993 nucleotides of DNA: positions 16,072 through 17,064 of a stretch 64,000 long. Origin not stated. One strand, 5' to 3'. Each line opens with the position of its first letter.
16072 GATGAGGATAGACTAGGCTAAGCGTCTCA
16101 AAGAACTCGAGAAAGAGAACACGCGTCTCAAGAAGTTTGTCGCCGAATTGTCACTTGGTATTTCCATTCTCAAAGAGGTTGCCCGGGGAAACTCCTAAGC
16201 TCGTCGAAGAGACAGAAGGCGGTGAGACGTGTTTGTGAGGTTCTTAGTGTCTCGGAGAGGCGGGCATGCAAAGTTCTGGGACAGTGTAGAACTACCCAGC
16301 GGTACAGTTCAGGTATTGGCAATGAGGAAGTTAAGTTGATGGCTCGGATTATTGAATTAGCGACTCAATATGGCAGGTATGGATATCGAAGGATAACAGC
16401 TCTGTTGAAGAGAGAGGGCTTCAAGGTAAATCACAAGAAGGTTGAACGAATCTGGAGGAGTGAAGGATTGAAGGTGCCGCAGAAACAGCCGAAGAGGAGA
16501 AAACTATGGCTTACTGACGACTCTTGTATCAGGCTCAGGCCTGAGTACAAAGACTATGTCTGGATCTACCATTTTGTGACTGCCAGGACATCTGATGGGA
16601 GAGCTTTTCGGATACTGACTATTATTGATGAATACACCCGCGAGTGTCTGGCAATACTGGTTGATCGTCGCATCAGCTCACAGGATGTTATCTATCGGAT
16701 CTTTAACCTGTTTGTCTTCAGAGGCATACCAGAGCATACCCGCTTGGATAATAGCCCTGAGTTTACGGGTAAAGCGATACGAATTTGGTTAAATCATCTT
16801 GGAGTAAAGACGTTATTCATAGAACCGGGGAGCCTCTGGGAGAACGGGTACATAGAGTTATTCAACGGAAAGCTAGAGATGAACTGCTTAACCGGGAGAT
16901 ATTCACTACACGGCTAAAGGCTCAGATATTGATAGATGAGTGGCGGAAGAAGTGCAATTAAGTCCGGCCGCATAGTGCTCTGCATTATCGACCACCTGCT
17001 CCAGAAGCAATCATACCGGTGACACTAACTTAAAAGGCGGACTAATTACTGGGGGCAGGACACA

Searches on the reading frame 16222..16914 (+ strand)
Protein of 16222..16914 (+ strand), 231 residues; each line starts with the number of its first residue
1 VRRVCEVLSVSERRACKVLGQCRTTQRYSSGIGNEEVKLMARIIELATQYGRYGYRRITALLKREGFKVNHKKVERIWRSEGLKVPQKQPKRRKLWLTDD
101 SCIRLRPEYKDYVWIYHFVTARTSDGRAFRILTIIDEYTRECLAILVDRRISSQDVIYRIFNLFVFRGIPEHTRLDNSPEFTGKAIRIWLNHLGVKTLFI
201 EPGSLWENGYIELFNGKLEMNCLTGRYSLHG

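Call 30: search_protein_families(library=pfam, proteins=[window:16222-16914:+])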
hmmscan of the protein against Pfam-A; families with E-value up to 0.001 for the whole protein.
window:16222-16914:+ (231 aa): 3 families
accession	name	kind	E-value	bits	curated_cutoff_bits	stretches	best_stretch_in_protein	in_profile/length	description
PF13276.12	HTH_21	-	3.4e-16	59.7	28.1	1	38-90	5-59/60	HTH-like domain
PF00665.32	rve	-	1.9e-13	51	32.6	1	114-204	8-101/102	Integrase core domain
PF13683.12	rve_3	-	6.7e-05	23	26.5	1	194-224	2-32/67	Integrase core domain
